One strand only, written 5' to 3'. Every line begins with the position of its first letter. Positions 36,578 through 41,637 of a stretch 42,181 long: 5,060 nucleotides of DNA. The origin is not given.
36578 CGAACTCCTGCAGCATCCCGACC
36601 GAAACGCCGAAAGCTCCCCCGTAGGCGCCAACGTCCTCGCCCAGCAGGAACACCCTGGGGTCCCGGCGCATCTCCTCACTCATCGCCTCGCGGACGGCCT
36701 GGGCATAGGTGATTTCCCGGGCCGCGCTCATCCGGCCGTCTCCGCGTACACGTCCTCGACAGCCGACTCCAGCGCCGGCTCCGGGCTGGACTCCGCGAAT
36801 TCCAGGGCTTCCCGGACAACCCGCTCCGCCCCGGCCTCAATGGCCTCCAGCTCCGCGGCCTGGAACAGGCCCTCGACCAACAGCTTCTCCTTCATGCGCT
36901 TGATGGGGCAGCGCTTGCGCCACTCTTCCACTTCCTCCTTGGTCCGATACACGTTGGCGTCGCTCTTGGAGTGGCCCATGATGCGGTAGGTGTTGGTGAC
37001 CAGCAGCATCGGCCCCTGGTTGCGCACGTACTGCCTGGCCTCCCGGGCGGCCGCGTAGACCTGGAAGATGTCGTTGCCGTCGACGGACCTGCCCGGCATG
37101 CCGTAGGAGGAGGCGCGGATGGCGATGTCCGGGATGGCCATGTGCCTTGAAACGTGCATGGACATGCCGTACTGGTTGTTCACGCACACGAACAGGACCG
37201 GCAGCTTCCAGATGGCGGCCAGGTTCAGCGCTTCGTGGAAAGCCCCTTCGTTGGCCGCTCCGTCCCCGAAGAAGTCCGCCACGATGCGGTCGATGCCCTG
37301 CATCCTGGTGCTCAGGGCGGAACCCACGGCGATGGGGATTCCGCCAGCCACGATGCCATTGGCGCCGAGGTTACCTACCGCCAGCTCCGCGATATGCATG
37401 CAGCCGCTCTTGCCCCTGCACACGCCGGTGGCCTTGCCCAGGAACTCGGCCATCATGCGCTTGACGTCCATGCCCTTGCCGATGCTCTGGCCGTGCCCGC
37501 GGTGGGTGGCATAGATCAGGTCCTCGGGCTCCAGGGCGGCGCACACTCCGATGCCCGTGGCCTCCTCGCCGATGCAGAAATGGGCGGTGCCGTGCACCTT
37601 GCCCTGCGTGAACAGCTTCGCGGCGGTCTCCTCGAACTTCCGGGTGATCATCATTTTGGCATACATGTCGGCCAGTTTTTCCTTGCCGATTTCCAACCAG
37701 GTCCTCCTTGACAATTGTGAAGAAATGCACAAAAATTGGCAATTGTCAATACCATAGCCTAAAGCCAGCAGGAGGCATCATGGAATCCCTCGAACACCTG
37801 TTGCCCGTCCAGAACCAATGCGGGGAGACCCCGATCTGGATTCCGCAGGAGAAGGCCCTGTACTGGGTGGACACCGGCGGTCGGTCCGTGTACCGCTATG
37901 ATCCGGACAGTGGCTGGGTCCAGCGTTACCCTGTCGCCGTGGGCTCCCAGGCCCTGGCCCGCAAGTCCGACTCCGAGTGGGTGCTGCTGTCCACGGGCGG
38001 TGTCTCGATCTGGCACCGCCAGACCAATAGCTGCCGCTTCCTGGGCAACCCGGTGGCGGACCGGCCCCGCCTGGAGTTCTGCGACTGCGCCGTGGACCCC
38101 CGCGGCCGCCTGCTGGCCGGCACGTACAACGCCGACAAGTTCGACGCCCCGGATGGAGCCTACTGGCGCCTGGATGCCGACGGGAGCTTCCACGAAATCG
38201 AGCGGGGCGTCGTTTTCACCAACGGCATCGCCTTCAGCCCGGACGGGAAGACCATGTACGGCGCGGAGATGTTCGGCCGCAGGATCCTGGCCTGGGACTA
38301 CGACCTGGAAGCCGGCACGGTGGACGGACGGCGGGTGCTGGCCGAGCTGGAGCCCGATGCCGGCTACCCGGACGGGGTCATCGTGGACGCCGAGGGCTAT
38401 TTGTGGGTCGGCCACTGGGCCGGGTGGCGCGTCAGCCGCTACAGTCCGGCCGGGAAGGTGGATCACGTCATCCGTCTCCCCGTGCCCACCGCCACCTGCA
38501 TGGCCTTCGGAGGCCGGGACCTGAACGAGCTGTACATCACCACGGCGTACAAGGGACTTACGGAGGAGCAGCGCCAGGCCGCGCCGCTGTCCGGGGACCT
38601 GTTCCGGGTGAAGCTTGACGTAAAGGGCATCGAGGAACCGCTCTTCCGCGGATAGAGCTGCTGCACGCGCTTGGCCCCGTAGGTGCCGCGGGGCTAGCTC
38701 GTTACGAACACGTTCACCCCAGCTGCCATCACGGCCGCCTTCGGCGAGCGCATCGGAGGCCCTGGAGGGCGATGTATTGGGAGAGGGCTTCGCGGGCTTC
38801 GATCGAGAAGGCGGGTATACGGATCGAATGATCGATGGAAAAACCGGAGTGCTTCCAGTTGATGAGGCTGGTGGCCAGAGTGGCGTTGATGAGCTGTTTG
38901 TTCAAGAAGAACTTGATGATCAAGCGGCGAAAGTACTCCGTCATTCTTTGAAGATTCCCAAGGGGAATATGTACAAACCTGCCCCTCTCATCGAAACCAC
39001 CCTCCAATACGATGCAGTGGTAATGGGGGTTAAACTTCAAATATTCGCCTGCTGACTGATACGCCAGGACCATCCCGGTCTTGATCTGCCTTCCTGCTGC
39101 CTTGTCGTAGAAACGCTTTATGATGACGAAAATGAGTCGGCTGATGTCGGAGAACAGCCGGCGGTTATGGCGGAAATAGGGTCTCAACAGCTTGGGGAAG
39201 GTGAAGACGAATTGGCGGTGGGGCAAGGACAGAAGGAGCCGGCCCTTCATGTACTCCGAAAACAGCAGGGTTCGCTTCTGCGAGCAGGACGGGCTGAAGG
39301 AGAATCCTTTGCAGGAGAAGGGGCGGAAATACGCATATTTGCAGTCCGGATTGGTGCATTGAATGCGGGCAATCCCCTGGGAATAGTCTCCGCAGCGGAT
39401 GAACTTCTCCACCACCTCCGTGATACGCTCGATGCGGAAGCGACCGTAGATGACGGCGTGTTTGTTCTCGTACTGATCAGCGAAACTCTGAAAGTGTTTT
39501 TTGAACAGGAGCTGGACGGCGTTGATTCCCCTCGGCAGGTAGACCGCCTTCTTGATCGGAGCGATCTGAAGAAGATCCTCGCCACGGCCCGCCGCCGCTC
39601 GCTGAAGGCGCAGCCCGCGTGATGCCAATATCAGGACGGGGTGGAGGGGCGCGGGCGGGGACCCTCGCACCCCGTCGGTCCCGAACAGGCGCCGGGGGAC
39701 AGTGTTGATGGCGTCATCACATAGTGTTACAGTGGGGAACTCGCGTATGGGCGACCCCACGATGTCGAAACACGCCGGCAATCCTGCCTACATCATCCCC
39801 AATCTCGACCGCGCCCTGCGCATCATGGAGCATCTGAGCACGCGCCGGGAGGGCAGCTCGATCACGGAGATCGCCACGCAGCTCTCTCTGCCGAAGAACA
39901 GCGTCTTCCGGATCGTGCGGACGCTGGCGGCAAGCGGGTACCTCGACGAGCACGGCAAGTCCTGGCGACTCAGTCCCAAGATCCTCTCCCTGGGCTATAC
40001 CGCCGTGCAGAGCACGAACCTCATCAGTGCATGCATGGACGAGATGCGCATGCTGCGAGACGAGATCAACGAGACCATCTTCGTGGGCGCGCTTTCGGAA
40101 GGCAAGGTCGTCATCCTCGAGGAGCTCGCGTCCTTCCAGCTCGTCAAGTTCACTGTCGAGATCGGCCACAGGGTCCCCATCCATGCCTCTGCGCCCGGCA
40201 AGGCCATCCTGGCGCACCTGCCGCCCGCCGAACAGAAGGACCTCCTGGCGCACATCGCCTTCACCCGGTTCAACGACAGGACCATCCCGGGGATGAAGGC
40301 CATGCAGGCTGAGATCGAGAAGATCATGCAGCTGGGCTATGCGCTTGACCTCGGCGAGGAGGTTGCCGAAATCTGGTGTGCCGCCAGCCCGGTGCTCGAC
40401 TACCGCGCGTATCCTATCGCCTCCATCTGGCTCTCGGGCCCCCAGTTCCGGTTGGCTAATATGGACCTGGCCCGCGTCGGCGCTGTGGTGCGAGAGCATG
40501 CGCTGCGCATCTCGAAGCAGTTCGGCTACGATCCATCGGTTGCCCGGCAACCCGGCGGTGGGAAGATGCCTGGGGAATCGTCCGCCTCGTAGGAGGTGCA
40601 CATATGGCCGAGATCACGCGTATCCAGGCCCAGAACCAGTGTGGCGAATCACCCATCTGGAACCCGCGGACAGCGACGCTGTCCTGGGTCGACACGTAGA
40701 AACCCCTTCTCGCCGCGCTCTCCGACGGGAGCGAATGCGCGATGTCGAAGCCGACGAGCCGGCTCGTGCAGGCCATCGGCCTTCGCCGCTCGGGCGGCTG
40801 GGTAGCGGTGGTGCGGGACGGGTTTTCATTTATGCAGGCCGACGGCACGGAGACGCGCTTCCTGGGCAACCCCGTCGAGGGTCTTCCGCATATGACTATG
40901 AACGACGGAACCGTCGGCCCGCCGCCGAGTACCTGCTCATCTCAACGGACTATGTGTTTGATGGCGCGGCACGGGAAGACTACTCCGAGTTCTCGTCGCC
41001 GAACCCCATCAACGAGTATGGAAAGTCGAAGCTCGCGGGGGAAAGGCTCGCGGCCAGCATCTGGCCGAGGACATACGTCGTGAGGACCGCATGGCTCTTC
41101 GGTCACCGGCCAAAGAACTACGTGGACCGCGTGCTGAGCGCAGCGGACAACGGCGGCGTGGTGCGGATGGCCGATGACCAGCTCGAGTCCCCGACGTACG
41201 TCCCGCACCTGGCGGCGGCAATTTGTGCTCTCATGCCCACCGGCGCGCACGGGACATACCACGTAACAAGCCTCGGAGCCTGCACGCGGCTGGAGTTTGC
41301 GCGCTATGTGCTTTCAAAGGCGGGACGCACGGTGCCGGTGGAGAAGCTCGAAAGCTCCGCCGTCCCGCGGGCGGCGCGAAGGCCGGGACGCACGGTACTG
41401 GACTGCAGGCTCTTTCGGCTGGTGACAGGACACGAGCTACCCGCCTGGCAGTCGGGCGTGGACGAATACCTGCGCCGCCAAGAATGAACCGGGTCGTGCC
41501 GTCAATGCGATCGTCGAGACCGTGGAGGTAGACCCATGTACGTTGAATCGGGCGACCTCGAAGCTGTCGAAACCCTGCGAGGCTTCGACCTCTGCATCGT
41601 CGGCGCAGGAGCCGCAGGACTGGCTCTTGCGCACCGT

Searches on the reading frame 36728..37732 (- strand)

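Call 24: search_protein_families(library=ncbifam, proteins=[window:36728-37732:-], max_evalue=1e-10)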
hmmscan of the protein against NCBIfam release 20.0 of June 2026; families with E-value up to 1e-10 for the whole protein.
window:36728-37732:- (334 aa): 3 families
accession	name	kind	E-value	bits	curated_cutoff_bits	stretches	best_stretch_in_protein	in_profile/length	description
TIGR03182.1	PDH_E1_alph_y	equivalog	1.1e-105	353.1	393.85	1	17-330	1-315/315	pyruvate dehydrogenase (acetyl-transferring) E1 component subunit alpha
TIGR03181.1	PDH_E1_alph_x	equivalog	3.3e-75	253.1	411.35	1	14-332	20-330/341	pyruvate dehydrogenase (acetyl-transferring) E1 component subunit alpha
NF004559.0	PRK05899.2-5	equivalog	1.4e-14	53.2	488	1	124-255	124-254/627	transketolase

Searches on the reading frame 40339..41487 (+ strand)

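Call 34: search_protein_families(library=pfam, proteins=[window:40339-41487:+], max_evalue=0.0001)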
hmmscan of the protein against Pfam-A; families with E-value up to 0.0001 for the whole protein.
window:40339-41487:+ (382 aa): 1 family
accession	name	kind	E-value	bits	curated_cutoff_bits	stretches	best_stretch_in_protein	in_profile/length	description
PF04321.23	RmlD_sub_bind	-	2.2e-50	171.8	27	1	199-380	97-284/287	RmlD substrate binding domain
